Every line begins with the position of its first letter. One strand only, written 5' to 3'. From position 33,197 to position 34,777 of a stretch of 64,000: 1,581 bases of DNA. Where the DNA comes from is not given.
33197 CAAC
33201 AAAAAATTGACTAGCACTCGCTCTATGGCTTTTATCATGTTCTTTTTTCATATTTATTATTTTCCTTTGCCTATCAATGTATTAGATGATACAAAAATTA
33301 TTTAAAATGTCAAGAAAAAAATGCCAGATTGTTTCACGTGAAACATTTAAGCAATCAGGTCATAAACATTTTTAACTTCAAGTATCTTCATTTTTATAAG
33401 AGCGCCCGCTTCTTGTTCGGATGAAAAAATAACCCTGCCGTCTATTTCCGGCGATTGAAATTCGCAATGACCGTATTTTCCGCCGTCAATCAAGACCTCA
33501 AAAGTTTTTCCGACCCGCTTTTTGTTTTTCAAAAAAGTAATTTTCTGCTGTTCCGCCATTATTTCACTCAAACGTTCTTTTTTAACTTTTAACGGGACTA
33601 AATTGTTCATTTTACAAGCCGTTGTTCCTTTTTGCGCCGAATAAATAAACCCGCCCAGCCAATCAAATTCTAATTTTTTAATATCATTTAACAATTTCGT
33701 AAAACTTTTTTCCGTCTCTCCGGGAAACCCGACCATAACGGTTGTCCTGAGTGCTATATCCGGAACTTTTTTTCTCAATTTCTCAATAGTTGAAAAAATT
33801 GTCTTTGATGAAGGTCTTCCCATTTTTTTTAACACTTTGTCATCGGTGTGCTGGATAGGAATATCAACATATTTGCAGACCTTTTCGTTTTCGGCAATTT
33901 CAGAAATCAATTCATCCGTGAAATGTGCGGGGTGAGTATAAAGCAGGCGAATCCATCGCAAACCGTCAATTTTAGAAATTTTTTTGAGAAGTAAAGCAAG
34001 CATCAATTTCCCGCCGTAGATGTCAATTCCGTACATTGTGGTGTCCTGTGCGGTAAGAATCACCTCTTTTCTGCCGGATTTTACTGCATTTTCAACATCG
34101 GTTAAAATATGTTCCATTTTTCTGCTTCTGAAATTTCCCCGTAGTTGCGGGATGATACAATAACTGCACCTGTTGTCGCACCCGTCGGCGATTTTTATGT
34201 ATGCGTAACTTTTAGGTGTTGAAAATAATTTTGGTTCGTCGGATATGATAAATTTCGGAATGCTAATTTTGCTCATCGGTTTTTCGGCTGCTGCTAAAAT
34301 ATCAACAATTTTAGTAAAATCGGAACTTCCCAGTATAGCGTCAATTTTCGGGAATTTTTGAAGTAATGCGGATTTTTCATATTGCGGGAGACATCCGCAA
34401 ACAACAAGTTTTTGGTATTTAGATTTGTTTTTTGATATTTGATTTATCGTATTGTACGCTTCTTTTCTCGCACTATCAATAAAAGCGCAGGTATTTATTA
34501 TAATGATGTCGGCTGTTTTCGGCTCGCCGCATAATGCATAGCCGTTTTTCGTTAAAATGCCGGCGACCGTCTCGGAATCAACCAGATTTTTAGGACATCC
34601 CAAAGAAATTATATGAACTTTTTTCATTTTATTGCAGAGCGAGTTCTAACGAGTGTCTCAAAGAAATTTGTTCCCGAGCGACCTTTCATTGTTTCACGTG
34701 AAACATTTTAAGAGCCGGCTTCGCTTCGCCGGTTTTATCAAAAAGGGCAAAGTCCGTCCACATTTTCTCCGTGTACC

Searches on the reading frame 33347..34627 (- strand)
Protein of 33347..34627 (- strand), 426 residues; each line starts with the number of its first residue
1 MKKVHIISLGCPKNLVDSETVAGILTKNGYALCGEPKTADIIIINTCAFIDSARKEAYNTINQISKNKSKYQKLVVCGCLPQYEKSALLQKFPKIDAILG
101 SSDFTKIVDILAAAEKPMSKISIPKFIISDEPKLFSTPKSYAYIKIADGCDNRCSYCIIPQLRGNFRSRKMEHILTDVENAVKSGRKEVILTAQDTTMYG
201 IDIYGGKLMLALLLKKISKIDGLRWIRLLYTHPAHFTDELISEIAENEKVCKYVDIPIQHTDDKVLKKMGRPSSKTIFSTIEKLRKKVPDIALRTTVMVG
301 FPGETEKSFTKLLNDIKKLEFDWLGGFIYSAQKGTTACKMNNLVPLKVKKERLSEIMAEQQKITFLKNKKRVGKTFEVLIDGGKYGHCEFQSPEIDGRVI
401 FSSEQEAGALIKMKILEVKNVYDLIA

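Call 15: search_protein_families(library=pfam, proteins=[window:33347-34627:-])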
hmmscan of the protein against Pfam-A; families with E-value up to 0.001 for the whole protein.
window:33347-34627:- (426 aa): 3 families
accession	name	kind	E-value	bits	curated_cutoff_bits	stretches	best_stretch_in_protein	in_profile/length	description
PF00919.26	UPF0004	-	2e-29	101.9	27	1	3-100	1-98/98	Uncharacterized protein family UPF0004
PF04055.27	Radical_SAM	-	2.8e-26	93.1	29.5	1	145-315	2-165/166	Radical SAM superfamily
PF18693.7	TRAM_2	-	1.5e-08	35.2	27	1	372-426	1-60/63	TRAM domain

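Call 43: find_homologous_proteins(query=window:33347-34627:-, max_evalue=1e-60)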
Query window:33347-34627:- (426 aa): 7984 proteins with E <= 1e-60 among 8000 candidates; the best 120 are listed.
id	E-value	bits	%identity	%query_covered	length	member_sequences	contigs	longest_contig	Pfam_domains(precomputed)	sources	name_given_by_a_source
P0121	4.4e-281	950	100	100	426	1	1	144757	PF04055.28,PF00919.27,PF18693.8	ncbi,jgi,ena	ncbi:MAG: 30S ribosomal protein S12 methylthiotransferase RimO [Elusimicrobiota bacterium]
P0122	4.3e-249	844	89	98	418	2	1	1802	PF04055.28,PF00919.27,PF18693.8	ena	-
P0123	1.4e-245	833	87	98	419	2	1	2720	PF04055.28,PF00919.27,PF18693.8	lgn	-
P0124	5.7e-241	818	87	98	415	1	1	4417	PF04055.28,PF00919.27,PF18693.8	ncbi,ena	-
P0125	1.4e-240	816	86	98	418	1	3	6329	PF04055.28,PF00919.27,PF18693.8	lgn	-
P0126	6.2e-239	811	86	100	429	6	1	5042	PF04055.28,PF00919.27,PF18693.8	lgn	-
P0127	1.6e-237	806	87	98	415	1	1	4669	PF04055.28,PF00919.27,PF18693.8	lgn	-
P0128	9.3e-235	797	84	98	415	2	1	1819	PF04055.28,PF00919.27,PF18693.8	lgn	-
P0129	5.6e-232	788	84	98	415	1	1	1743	PF04055.28,PF00919.27,PF18693.8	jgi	jgi:ribosomal protein S12 methylthiotransferase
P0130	1.9e-220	750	79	77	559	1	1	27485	PF04055.28,PF00919.27,PF18693.8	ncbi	ncbi:MAG: MiaB/RimO family radical SAM methylthiotransferase [Elusimicrobiota bacterium]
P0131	2.2e-207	707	73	100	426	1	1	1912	PF04055.28,PF00919.27,PF18693.8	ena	-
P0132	3.3e-197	673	70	100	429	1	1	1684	PF04055.28,PF00919.27,PF18693.8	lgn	-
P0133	9.6e-197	672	71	100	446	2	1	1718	PF04055.28,PF00919.27,PF18693.8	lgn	-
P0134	2.0e-193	661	70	100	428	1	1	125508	PF04055.28,PF00919.27,PF18693.8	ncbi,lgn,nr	ncbi:MAG: 30S ribosomal protein S12 methylthiotransferase RimO [Elusimicrobia bacterium]|nr:30S ribo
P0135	3.2e-189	647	68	100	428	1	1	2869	PF04055.28,PF00919.27,PF18693.8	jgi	jgi:ribosomal protein S12 methylthiotransferase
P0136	4.2e-189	647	67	100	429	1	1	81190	PF04055.28,PF00919.27,PF18693.8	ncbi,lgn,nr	ncbi:MAG: 30S ribosomal protein S12 methylthiotransferase RimO [Elusimicrobia bacterium]|nr:30S ribo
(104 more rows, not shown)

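Call 44: find_encoding_contigs(protein=P0130, flank=10000, max_places=3)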
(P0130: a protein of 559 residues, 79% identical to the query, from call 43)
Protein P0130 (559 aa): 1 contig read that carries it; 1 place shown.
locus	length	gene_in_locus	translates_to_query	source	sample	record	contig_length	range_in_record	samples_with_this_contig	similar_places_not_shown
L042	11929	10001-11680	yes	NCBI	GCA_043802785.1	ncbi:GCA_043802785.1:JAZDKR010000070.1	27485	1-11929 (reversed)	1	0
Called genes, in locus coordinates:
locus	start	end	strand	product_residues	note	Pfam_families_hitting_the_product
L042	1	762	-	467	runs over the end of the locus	PF10396:TrmE_N, PF12631:MnmE_helical, PF01926:MMR_HSR1, PF02421:FeoB_N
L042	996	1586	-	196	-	PF06250:YhcG_C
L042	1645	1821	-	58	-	-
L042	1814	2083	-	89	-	PF18765:Polbeta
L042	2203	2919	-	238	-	PF14804:Jag_N, PF13083:KH_KhpA-B, PF01424:R3H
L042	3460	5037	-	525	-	PF14849:YidC_periplas, PF02096:60KD_IMP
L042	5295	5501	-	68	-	PF01809:YidD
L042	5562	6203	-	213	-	PF13749:HATPase_c_4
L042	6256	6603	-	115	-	PF00825:Ribonuclease_P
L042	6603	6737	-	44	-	PF00468:Ribosomal_L34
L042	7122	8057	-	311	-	PF01734:Patatin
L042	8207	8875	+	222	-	PF13485:Peptidase_MA_2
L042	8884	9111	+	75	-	-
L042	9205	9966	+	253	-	PF02535:Zip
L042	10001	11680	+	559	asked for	PF00919:UPF0004, PF04055:Radical_SAM, PF18693:TRAM_2 (weak)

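Call 45: find_encoding_contigs(protein=P0134, flank=10000, max_places=3)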
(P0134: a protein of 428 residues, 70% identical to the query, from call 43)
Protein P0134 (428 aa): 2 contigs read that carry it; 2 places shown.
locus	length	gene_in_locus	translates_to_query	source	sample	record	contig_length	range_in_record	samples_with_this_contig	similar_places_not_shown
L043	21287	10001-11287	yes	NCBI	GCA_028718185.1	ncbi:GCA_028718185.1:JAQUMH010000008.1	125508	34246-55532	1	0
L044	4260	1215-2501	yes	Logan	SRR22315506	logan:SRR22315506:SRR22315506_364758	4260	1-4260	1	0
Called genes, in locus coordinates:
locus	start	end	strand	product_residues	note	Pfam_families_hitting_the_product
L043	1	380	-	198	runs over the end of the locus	PF06445:GyrI-like (faint)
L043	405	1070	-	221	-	-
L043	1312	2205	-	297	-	-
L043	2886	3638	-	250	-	PF02163:Peptidase_M50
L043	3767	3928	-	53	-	-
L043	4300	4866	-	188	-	PF04011:LemA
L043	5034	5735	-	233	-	-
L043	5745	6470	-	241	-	PF04536:TPM_phosphatase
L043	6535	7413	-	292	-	PF01256:Carb_kinase, PF02110:HK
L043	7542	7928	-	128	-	PF01648:ACPS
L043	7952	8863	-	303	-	PF01734:Patatin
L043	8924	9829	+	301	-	PF13485:Peptidase_MA_2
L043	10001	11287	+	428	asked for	PF00919:UPF0004, PF04055:Radical_SAM, PF18693:TRAM_2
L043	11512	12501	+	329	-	PF01208:URO-D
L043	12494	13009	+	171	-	PF00383:dCMP_cyt_deam_1, PF14437:MafB19-deam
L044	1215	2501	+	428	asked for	PF00919:UPF0004, PF04055:Radical_SAM, PF18693:TRAM_2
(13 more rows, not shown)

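Call 46: find_encoding_contigs(protein=P0136, flank=10000, max_places=3)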
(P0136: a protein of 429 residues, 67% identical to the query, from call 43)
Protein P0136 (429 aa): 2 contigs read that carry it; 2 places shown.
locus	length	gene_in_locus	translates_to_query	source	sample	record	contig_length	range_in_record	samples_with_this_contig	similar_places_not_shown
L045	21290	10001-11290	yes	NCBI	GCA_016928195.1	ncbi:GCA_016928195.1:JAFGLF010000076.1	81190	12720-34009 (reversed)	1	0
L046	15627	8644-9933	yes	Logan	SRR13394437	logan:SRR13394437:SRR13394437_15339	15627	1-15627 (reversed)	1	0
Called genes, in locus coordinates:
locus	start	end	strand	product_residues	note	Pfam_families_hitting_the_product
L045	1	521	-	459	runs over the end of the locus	PF10396:TrmE_N, PF00350:Dynamin_N (faint), PF12631:MnmE_helical, PF01926:MMR_HSR1, PF02421:FeoB_N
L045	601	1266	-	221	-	PF14804:Jag_N, PF13083:KH_KhpA-B, PF01424:R3H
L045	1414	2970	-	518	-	PF14849:YidC_periplas, PF02096:60KD_IMP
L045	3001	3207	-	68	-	PF01809:YidD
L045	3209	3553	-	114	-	PF00825:Ribonuclease_P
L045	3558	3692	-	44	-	PF00468:Ribosomal_L34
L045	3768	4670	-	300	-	PF01734:Patatin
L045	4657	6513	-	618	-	PF07719:TPR_2 (faint), PF13431:TPR_17 (faint), PF13181:TPR_8 (faint), PF13374:TPR_10 (faint), PF00515:TPR_1 (faint), PF12895:ANAPC3 (faint), PF13174:TPR_6 (faint), PF14559:TPR_19 (weak), +9 more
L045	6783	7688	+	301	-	PF13485:Peptidase_MA_2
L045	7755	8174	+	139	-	PF01451:LMWPc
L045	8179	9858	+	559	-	PF11028:TMEM260_N, PF13231:PMT_2, PF28495:TMEM260_2 (weak)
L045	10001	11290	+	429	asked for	PF00919:UPF0004, PF04055:Radical_SAM, PF18693:TRAM_2 (weak)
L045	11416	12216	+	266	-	PF00142:Fer4_NifH (weak), PF01656:CbiA, PF02374:ArsA_ATPase (weak), PF06564:CBP_BcsQ, PF09140:MipZ (weak), PF10609:ParA, PF13614:AAA_31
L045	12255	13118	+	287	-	PF02195:ParB_N, PF17762:HTH_ParB, PF23552:ParB_C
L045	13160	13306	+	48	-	PF18930:DUF5679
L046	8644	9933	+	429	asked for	PF00919:UPF0004, PF04055:Radical_SAM, PF18693:TRAM_2 (weak)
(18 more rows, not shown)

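Call 47: find_encoding_contigs(protein=P0125, flank=10000, max_places=3)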
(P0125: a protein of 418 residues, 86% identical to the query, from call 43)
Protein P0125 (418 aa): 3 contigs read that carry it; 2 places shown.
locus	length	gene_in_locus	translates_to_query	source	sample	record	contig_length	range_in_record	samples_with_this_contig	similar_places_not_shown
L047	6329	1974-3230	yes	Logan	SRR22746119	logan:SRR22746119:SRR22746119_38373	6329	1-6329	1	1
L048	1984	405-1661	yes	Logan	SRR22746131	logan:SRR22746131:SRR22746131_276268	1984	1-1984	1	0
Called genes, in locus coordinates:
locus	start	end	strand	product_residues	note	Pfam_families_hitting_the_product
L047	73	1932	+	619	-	PF11028:TMEM260_N, PF13231:PMT_2 (weak), PF28495:TMEM260_2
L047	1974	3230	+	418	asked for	PF00919:UPF0004, PF04055:Radical_SAM, PF18693:TRAM_2 (weak)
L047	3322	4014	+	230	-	-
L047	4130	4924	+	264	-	PF00142:Fer4_NifH (weak), PF01656:CbiA, PF02374:ArsA_ATPase (faint), PF06564:CBP_BcsQ (weak), PF09140:MipZ (faint), PF10609:ParA, PF13614:AAA_31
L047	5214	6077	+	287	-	PF02195:ParB_N, PF17762:HTH_ParB, PF01381:HTH_3 (weak), PF23552:ParB_C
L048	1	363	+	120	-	?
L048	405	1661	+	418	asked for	PF00919:UPF0004, PF04055:Radical_SAM, PF18693:TRAM_2 (weak)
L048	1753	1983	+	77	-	?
